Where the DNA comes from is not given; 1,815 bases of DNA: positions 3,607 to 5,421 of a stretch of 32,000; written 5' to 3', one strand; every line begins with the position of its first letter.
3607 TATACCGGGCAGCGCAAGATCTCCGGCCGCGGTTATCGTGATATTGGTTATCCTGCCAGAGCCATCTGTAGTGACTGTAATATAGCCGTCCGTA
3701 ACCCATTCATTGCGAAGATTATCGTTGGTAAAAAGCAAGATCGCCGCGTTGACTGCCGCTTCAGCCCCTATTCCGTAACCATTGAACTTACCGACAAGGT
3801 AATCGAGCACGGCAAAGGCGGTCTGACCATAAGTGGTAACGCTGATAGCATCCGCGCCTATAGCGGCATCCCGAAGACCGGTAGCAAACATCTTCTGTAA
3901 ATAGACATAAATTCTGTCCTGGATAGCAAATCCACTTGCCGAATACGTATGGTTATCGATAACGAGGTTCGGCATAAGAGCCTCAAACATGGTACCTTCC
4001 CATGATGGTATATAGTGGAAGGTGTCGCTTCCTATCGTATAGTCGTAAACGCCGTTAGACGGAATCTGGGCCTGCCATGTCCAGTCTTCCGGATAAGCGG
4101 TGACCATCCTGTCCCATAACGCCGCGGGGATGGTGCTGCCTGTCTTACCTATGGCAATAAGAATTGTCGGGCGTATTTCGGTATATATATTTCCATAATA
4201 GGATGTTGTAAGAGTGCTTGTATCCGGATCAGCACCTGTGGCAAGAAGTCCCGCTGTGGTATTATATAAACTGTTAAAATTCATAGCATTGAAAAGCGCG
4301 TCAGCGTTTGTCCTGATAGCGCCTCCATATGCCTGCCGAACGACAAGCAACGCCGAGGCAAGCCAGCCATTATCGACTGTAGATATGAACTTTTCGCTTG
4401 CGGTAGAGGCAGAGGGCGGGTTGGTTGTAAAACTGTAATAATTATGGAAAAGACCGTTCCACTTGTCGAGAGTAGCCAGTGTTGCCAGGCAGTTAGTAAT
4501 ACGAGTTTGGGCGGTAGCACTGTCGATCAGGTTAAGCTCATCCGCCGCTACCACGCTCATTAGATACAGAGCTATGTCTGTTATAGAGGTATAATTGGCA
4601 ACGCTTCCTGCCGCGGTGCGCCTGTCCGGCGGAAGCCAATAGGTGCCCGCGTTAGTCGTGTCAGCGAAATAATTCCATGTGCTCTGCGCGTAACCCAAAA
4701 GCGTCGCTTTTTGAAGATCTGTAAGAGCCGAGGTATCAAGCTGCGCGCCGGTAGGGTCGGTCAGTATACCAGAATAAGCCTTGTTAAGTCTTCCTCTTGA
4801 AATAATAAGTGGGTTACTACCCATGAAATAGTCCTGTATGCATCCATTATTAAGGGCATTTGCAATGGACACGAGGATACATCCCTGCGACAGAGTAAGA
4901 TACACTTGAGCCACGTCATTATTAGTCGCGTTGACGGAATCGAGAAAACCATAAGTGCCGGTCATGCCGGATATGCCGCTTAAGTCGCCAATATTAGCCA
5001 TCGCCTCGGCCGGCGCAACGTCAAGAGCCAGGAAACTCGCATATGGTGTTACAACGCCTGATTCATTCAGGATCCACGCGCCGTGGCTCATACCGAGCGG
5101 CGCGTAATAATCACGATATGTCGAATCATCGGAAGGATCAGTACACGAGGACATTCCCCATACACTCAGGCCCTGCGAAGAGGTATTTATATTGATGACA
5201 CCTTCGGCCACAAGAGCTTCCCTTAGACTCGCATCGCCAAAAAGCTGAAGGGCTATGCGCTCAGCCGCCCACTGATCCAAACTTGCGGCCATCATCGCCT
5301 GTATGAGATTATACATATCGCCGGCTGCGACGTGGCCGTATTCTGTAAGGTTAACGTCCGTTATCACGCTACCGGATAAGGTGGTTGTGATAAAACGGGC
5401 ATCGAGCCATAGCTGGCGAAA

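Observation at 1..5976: The largest gene in the window is invisible in the supplied ORF track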

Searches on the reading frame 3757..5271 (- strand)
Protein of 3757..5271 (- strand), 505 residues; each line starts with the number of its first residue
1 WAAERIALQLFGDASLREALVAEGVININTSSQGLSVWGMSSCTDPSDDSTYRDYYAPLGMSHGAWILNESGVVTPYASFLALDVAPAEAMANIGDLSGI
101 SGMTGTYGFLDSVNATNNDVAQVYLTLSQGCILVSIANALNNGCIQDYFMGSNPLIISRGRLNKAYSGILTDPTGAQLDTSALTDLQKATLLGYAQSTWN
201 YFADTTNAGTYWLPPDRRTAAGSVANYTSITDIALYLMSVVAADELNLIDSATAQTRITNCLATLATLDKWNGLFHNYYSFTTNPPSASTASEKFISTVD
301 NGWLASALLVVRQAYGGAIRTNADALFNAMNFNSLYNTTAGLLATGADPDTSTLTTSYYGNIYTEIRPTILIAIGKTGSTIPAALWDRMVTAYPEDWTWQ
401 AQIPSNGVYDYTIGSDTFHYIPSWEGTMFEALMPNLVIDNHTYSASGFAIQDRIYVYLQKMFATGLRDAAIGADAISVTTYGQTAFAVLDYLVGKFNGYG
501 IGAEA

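Call 28: find_homologous_proteins(query=window:3784-5244:-)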
Query seq(487 aa) (487 aa): 233 proteins with E <= 0.001 among 8000 candidates; the best 120 are listed.
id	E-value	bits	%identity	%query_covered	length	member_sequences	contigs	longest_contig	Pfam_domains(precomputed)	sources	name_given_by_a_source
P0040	1.8e-69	253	35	61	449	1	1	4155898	PF10091.16,PF11329.15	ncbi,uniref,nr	ncbi:glucoamylase family protein [Alkalihalobacillus sp. AL-G]|uniref:glucoamylase family protein n=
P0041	1.4e-67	247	38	58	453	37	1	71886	PF10091.16,PF11329.15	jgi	jgi:hypothetical protein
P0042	2.0e-67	246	38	58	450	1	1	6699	PF10091.16,PF11329.15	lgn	-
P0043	3.4e-67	245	38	58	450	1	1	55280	PF10091.16,PF11329.15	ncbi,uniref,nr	ncbi:glucoamylase family protein [Rossellomorea aquimaris]|uniref:Uncharacterized protein n=1 Tax=Ro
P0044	6.0e-67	244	38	56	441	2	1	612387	PF10091.16,PF11329.15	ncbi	-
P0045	1.3e-66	243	37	56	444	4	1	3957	PF10091.16,PF11329.15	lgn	-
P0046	1.7e-66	243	36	61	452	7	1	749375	PF10091.16,PF11329.15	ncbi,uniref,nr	ncbi:glucoamylase family protein [Pseudalkalibacillus hwajinpoensis]|uniref:DUF3131 domain-containin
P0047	2.0e-66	243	38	58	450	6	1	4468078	PF10091.16,PF11329.15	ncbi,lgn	-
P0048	4.3e-66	242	37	58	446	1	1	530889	PF10091.16,PF11329.15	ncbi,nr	ncbi:DUF3131 domain-containing protein [Bacillus sp. BHET2]|nr:DUF3131 domain-containing protein [Ba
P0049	4.4e-66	242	37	58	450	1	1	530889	PF10091.16,PF11329.15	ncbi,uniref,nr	ncbi:glucoamylase family protein [Bacillus sp. BHET2]|uniref:glucoamylase family protein n=1 Tax=Bac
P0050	4.9e-66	241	37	57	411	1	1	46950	PF10091.16,PF11329.15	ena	-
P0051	5.2e-66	241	37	60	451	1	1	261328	PF10091.16,PF11329.15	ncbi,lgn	-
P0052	9.8e-66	240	38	55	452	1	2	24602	PF10091.16,PF11329.15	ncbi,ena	-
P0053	1.4e-65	240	37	55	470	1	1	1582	PF10091.16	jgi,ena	-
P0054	1.7e-65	240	37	59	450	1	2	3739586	PF10091.16,PF11329.15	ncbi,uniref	ncbi:glucoamylase family protein [Pseudalkalibacillus sp. Hm43]|uniref:glucoamylase family protein n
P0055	1.7e-65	240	37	58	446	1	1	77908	PF10091.16,PF11329.15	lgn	-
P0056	1.9e-65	240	36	61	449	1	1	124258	PF10091.16,PF11329.15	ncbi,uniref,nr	ncbi:glucoamylase family protein [Neobacillus terrae]|uniref:glucoamylase family protein n=1 Tax=Neo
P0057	2.3e-65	239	37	58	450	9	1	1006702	PF10091.16,PF11329.15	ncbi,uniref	ncbi:glucoamylase family protein [Rossellomorea sp. NPDC077527]|uniref:glucoamylase family protein n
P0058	5.2e-65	238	36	60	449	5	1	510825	PF10091.16,PF11329.15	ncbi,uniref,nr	ncbi:glucoamylase family protein [Bacillus sp. Marseille-Q3570]|uniref:glucoamylase family protein n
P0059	5.9e-65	238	36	58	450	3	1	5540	PF10091.16,PF11329.15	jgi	-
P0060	6.8e-65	238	36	62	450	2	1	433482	PF10091.16,PF11329.15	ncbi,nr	ncbi:hypothetical protein WQ54_22140 [Bacillus sp. SA1-12]|nr:hypothetical protein WQ54_22140 [Bacil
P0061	1.8e-64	236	36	65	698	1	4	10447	PF10091.16,PF11329.15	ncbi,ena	-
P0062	2.0e-64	236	39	55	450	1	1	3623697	PF10091.16,PF11329.15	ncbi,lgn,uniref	ncbi:glucoamylase family protein [Pseudalkalibacillus sp. SCS-8]|uniref:glucoamylase family protein 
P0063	2.5e-64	236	37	56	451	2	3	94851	PF10091.16,PF11329.15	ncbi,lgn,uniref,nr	ncbi:glucoamylase family protein [Paenibacillus shenyangensis]|uniref:glucoamylase family protein n=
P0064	2.5e-64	236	37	61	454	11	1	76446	PF10091.16,PF11329.15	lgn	-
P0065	2.8e-64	236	36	61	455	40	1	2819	PF10091.16,PF11329.15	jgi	jgi:hypothetical protein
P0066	6.0e-64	235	35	56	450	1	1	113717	PF10091.16,PF11329.15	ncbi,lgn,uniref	ncbi:glucoamylase family protein [Halobacillus seohaensis]|uniref:Glucoamylase family protein n=1 Ta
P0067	1.1e-63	234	35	55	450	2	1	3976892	PF10091.16,PF11329.15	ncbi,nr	ncbi:DUF3131 domain-containing protein [Pontibacillus sp. HMF3514]|nr:DUF3131 domain-containing prot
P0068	1.8e-63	233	34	56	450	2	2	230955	PF10091.16,PF11329.15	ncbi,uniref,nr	ncbi:glucoamylase family protein [Pontibacillus marinus]|uniref:Uncharacterized protein n=1 Tax=Pont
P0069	1.9e-63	233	36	61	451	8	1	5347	PF10091.16,PF11329.15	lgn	-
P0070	2.3e-63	233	37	51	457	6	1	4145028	PF10091.16,PF11329.15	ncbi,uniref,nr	ncbi:hypothetical protein HLI_16060 [Halobacillus litoralis]|uniref:Uncharacterized protein n=1 Tax=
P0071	2.4e-63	233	36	56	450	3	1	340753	PF10091.16,PF11329.15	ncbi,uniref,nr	ncbi:hypothetical protein SAMN05421743_104149 [Thalassobacillus cyri]|uniref:Uncharacterized protein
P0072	2.6e-63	232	36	56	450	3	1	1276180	PF10091.16,PF11329.15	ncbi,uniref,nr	ncbi:glucoamylase family protein [Thalassobacillus devorans]|uniref:glucoamylase family protein n=1 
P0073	3.3e-63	232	35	55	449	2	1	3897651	PF10091.16,PF11329.15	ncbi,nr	nr:glucoamylase family protein [Halobacillus sp. Marseille-Q1614]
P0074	5.2e-63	231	40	59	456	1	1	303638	PF10091.16,PF11329.15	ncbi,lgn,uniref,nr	ncbi:hypothetical protein J2S00_001454 [Caldalkalibacillus uzonensis]|uniref:Glycoamylase-like domai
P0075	5.4e-63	231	34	61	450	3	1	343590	PF10091.16,PF11329.15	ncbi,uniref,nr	ncbi:glucoamylase family protein [Jeotgalibacillus campisalis]|uniref:Uncharacterized protein n=1 Ta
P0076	6.0e-63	231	39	55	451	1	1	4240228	PF10091.16,PF11329.15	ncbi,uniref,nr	ncbi:DUF3131 domain-containing protein [Halobacillus salinarum]|uniref:DUF3131 domain-containing pro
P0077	6.9e-63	231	36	57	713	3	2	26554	PF10091.16,PF11329.15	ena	-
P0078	1.1e-62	230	36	60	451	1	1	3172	PF10091.16,PF11329.15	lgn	-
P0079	1.3e-62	230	36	57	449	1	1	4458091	PF10091.16,PF11329.15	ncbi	ncbi:glucoamylase family protein [Lysinibacillus sphaericus]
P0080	1.3e-62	230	35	57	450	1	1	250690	PF10091.16,PF11329.15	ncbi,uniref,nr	ncbi:glucoamylase family protein [Saccharibacillus alkalitolerans]|uniref:DUF3131 domain-containing 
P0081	1.5e-62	230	37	55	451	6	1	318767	PF10091.16,PF11329.15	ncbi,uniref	ncbi:glucoamylase family protein [Alteribacillus sp. HJP-4]|uniref:glucoamylase family protein n=1 T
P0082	1.7e-62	230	36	61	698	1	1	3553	PF10091.16,PF11329.15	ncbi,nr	ncbi:MAG: glucoamylase family protein [Candidatus Omnitrophica bacterium]|nr:glucoamylase family pro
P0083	2.0e-62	230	34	63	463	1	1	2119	PF10091.16,PF11329.15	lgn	-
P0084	2.8e-62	229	37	65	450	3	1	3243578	PF10091.16,PF11329.15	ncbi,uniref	ncbi:glucoamylase family protein [Paenibacillus sp. SAF-068]|uniref:glucoamylase family protein n=1 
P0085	3.4e-62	229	37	56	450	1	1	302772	PF10091.16,PF11329.15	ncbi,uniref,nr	ncbi:glucoamylase family protein [Jeotgalibacillus proteolyticus]|uniref:Uncharacterized protein n=1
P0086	3.7e-62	229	36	57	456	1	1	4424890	PF10091.16,PF11329.15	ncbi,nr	ncbi:glucoamylase family protein [Bacillaceae bacterium IKA-2]|nr:glucoamylase family protein [Bacil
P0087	4.8e-62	228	36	65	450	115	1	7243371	PF10091.16,PF11329.15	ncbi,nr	ncbi:DUF3131 domain-containing protein [Paenibacillus sp. OVF10]|nr:DUF3131 domain-containing protei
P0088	4.8e-62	228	36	62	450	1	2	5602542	PF10091.16,PF11329.15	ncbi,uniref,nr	ncbi:glucoamylase family protein [Metabacillus sediminilitoris]|uniref:DUF3131 domain-containing pro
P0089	6.3e-62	228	36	60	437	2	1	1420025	PF10091.16,PF11329.15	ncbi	-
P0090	6.4e-62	228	36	56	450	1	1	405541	PF10091.16,PF11329.15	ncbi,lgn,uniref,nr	ncbi:DUF3131 domain-containing protein [Jeotgalibacillus sp. S-D1]|uniref:glucoamylase family protei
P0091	9.3e-62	227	36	55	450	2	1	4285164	PF10091.16,PF11329.15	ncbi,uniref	ncbi:glucoamylase family protein [Halobacillus andaensis]|uniref:glucoamylase family protein n=1 Tax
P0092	1.5e-61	227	34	61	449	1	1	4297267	PF10091.16,PF11329.15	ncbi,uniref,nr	ncbi:glucoamylase family protein [Halobacillus massiliensis]|uniref:glucoamylase family protein n=1 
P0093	1.8e-61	226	34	57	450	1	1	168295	PF10091.16,PF11329.15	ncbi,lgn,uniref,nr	ncbi:glucoamylase family protein [Paenisporosarcina sp. TG-14]|uniref:glucoamylase family protein n=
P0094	2.2e-61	226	36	57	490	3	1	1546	PF10091.16,PF11329.15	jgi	jgi:hypothetical protein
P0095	2.3e-61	226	34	61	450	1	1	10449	PF10091.16,PF11329.15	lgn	-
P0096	2.5e-61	226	34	61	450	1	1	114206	PF10091.16,PF11329.15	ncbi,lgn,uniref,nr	ncbi:glucoamylase family protein [Paenisporosarcina sp. OV554]|uniref:glucoamylase family protein n=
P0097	2.6e-61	226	36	57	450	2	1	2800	PF10091.16,PF11329.15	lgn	-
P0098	4.2e-61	225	35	61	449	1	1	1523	PF10091.16,PF11329.15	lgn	-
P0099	4.3e-61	225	35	62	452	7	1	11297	PF10091.16,PF11329.15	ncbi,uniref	ncbi:glucoamylase family protein [Halobacillus sp. BBL2006]|uniref:glucoamylase family protein n=1 T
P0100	7.9e-61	224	36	57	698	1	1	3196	PF10091.16,PF11329.15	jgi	jgi:hypothetical protein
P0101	1.1e-60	224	37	57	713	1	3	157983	PF10091.16,PF11329.15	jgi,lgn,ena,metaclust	metaclust:\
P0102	1.5e-60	223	35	57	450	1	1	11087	PF10091.16,PF11329.15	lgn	-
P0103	1.6e-60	223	34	61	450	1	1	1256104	PF10091.16,PF11329.15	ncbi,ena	-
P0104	2.0e-60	223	36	57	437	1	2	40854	PF10091.16,PF11329.15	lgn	-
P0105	2.1e-60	223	37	57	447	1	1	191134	PF10091.16,PF11329.15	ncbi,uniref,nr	ncbi:DUF3131 domain-containing protein [Metabacillus sp. GX 13764]|uniref:glucoamylase family protei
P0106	2.3e-60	223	36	57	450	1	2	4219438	PF10091.16,PF11329.15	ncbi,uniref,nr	ncbi:glucoamylase family protein [Halobacillus naozhouensis]|uniref:Glucoamylase family protein n=1 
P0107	2.5e-60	223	38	58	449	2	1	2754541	PF10091.16,PF11329.15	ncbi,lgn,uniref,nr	ncbi:glucoamylase family protein [Desmospora activa]|uniref:Uncharacterized protein n=1 Tax=Desmospo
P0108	3.8e-60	222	35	57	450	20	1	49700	PF10091.16,PF11329.15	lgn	-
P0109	4.7e-60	222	33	61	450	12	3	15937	PF10091.16,PF11329.15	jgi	jgi:hypothetical protein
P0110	5.2e-60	222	36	61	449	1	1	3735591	PF10091.16,PF11329.15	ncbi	ncbi:glucoamylase family protein [Bacillota bacterium Lsc_1132]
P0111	6.0e-60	221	33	61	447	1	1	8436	PF10091.16,PF11329.15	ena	-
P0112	6.9e-60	221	36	57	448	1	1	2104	PF10091.16,PF11329.15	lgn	-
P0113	8.5e-60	221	35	55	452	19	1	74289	PF10091.16,PF11329.15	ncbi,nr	ncbi:glucoamylase family protein [Halobacillus trueperi]|nr:glucoamylase family protein [Halobacillu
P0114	8.9e-60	221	37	57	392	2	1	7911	PF10091.16,PF11329.15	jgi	jgi:hypothetical protein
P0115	1.3e-59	220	33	61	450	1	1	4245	PF10091.16,PF11329.15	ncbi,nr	ncbi:MAG TPA: glucoamylase family protein [Paenisporosarcina sp.]|nr:glucoamylase family protein [Pa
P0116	1.5e-59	220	34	65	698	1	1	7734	PF10091.16,PF11329.15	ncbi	-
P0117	9.0e-59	217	36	57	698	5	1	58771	PF10091.16,PF11329.15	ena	-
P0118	1.1e-58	217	37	57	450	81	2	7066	PF10091.16,PF11329.15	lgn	-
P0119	1.5e-58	217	34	64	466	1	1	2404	PF10091.16,PF11329.15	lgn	-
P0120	1.5e-58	217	33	62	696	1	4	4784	PF10091.16,PF11329.15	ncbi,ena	-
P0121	2.3e-58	216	37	56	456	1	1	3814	PF10091.16,PF11329.15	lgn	-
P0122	3.0e-58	216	33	61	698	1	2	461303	PF10091.16,PF11329.15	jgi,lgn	jgi:hypothetical protein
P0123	9.3e-58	214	37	55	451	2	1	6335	PF10091.16,PF11329.15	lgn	-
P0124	2.0e-57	213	36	59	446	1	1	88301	PF10091.16,PF11329.15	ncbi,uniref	ncbi:glucoamylase family protein [Bacillus sp. JJ1562]|uniref:glucoamylase family protein n=1 Tax=Ba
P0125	7.5e-56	208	36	61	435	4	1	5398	PF10091.16,PF11329.15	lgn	-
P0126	1.3e-55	207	36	57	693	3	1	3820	PF10091.16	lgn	-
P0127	4.4e-55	205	36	47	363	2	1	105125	PF10091.16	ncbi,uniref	ncbi:glucoamylase family protein [Pontibacillus salicampi]|uniref:Glucoamylase family protein n=1 Ta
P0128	6.1e-55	205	34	55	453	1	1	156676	PF10091.16,PF11329.15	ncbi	ncbi:glucoamylase family protein [Pseudoneobacillus sp. C159]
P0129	6.3e-55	205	33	59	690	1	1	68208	PF10091.16,PF11329.15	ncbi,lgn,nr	ncbi:MAG: DUF3131 domain-containing protein [Candidatus Omnitrophica bacterium]|nr:DUF3131 domain-co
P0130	1.2e-54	204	35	57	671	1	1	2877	PF10091.16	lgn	-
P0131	1.3e-54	204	38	55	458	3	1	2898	PF10091.16,PF11329.15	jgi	jgi:hypothetical protein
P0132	2.3e-54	203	34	60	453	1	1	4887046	PF10091.16,PF11329.15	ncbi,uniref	ncbi:glucoamylase family protein [Alkalihalobacillus sp. 1P02AB]|uniref:glucoamylase family protein 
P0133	3.6e-54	202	34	57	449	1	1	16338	PF10091.16,PF11329.15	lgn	-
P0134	4.9e-54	202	33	59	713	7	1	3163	PF10091.16,PF11329.15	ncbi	-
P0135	1.4e-53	200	33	60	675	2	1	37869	PF10091.16,PF11329.15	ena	-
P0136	4.2e-53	199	35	57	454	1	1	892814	PF10091.16,PF11329.15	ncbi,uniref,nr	ncbi:DUF3131 domain-containing protein [Caldibacillus lycopersici]|uniref:DUF3131 domain-containing 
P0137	1.5e-52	197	37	57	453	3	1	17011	PF10091.16,PF11329.15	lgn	-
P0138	1.9e-52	197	37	55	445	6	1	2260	PF10091.16,PF11329.15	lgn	-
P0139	3.0e-52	196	33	59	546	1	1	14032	PF10091.16,PF11329.15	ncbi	-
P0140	5.5e-52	195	38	52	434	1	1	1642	PF10091.16,PF11329.15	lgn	-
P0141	1.3e-51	194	36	57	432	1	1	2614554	PF10091.16,PF11329.15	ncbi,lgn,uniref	ncbi:glucoamylase family protein [Alkalibacterium sp. f15]|uniref:glucoamylase family protein n=1 Ta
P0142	8.1e-51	191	34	63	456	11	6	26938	PF10091.16,PF11329.15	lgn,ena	-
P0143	9.7e-50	188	31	60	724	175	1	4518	PF10091.16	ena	-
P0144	1.3e-49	187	39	49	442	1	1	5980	PF10091.16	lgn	-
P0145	5.1e-49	185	34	62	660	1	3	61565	PF10091.16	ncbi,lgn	-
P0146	7.1e-49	185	35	57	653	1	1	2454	PF10091.16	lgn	-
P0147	4.4e-47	179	32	59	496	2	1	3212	PF10091.16,PF11329.15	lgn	-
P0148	1.6e-46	177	32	59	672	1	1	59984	PF10091.16,PF11329.15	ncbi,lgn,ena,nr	ncbi:MAG: DUF3131 domain-containing protein [Candidatus Omnitrophica bacterium]|nr:DUF3131 domain-co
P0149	6.3e-46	175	34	50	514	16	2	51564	PF10091.16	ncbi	-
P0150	1.0e-44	171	31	61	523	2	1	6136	PF10091.16,PF11329.15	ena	-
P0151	3.5e-44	169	33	60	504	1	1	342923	PF10091.16,PF11329.15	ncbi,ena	-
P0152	1.9e-43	167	30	66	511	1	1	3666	PF10091.16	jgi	jgi:hypothetical protein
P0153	4.1e-43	166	37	62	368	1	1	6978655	PF10091.16,PF11329.15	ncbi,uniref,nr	ncbi:hypothetical protein QF049_000881 [Paenibacillus sp. W4I10]|uniref:DUF3131 domain-containing pr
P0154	2.5e-42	163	33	60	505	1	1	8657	PF10091.16,PF11329.15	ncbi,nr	ncbi:MAG: DUF3131 domain-containing protein [Chloroflexota bacterium]|nr:DUF3131 domain-containing p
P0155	4.3e-42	163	32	60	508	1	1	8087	PF10091.16,PF11329.15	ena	-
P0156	8.6e-42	162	32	62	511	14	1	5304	PF10091.16,PF11329.15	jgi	-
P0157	1.0e-41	161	30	60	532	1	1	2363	PF10091.16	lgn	-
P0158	1.7e-41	161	34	60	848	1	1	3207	PF10091.16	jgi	jgi:hypothetical protein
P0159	3.8e-41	159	32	55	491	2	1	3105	PF10091.16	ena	-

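Call 49: predict_structure(alignment_id=A4)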
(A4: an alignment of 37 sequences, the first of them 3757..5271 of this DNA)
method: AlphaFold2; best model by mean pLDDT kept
length: 505 residues; sequences in the alignment: 37
mean_pLDDT: 69.9   pTM: 0.77
mean pLDDT of the five models: 69.9, 66.9, 66.8, 66.5, 64.1
residues with pLDDT >= 90: 182; 70-90: 97; 50-70: 71; < 50: 155
segments of 3 or more residues with pLDDT < 50: 1-14, 24-43, 50-71, 164-176, 391-409, 418-427, 443-487, 499-505
pLDDT, mean of each block of 10 residues (from residue 1): 39 48 44 36 51 35 29 71 73 84 94 77 92 95 88 64 45 47 91 98 95 94 94 97 98 98 97 94 89 88 96 96 96 91 88 82 73 77 71 38 38 52 45 73 41 44 36 32 45 51 41
secondary structure, 60 per line:
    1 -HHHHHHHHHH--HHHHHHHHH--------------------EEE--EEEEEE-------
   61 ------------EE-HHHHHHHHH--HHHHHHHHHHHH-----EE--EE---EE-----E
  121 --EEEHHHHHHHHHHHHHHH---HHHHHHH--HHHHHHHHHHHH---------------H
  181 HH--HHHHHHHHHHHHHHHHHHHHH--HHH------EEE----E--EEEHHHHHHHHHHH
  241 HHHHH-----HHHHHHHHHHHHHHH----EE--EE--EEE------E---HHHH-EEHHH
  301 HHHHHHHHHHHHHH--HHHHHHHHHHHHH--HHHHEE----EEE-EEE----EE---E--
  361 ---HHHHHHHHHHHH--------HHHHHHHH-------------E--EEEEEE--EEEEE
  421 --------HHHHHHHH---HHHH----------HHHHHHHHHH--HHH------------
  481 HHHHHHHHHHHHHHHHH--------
elements in order: H2-11 H14-22 E43-45 E48-53 H76-84 H87-98 E123-125 H126-140 H144-150 H153-164 H185-205 E217-219 E227-229 H230-245 H251-265 E278-280 H291-294 H298-314 H317-329 H332-335 E342-344 E346-348 H364-375 H384-391 E408-413 E416-420 H429-436 H440-443 H454-463 H481-497

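Call 53: fold_search(model_id=the predicted structure, library=pdb)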
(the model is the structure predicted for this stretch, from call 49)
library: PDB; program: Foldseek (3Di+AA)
matches with E <= 10: 523; with E <= 0.001: 27
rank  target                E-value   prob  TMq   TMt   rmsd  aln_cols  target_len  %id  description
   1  8xuj_B                3.2e-07  1.00  0.37  0.44   9.8       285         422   24  Structure of beta-1,2-glucanase from Endozoicomonas elysicola (EeSGL1, ligand-free) (released 2025-01-22)
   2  8wy1_A                5.3e-07  1.00  0.43  0.38   7.5       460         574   18  The structure of cyclization domain in cyclic beta-1,2-glucan synthase from Thermoanaerobacter italicus (released 2024-02-14)
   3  8xuj_A                6.1e-07  1.00  0.36  0.42  10.1       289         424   24  Structure of beta-1,2-glucanase from Endozoicomonas elysicola (EeSGL1, ligand-free) (released 2025-01-22)
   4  8wy1_B                1.6e-06  1.00  0.42  0.37   8.4       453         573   19  The structure of cyclization domain in cyclic beta-1,2-glucan synthase from Thermoanaerobacter italicus (released 2024-02-14)
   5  8rf9                  1.1e-05  1.00  0.39  0.08  23.3       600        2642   17  CgsiGP1 sample in nanodisc (released 2024-03-20)
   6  8rf0_A                1.2e-05  1.00  0.38  0.07  18.8       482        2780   18  WT-CGS sample in nanodisc (released 2024-03-20)
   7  5x32_B                1.7e-05  1.00  0.40  0.49   6.9       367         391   11  Crystal structure of D-mannose isomerase (released 2018-02-07)
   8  5gzh_A                2.0e-05  1.00  0.39  0.46   8.4       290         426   16  Endo-beta-1,2-glucanase from Chitinophaga pinensis - ligand free form (released 2017-03-15)
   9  3gt5                  3.3e-05  1.00  0.38  0.47   8.9       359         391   14  Crystal structure of an N-acetylglucosamine 2-epimerase family protein from Xylella fastidiosa (released 2009-04-14)
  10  8rfe_A                4.1e-05  1.00  0.38  0.07  24.8       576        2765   19  CgsiGP2 sample in nanodisc (released 2024-03-20)
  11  5gzk_A                4.3e-05  1.00  0.40  0.47   8.6       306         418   16  Endo-beta-1,2-glucanase from Chitinophaga pinensis - sophorotriose and glucose complex (released 2017-03-15)
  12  3eu8_A                4.5e-05  1.00  0.35  0.42   9.4       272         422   19  Crystal structure of putative glucoamylase (YP_210071.1) from Bacteroides fragilis NCTC 9343 at 2.12 A resolution (released 2008-10-21)
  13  5x32_A                5.2e-05  1.00  0.43  0.54   9.2       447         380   10  Crystal structure of D-mannose isomerase (released 2018-02-07)
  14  8xul_A                6.2e-05  1.00  0.34  0.39   3.2       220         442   20  Structure of beta-1,2-glucanase from Xanthomonas campestris pv. campestris (beta-1,2-glucoheptasaccharide complex)-E23 (released 2025-01-22)
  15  4qt9_A                9.8e-05  1.00  0.37  0.44   8.7       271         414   18  Crystal structure of a putative glucoamylase (BACCAC_03554) from Bacteroides caccae ATCC 43185 at 2.05 A resolution (released 2014-08-06)
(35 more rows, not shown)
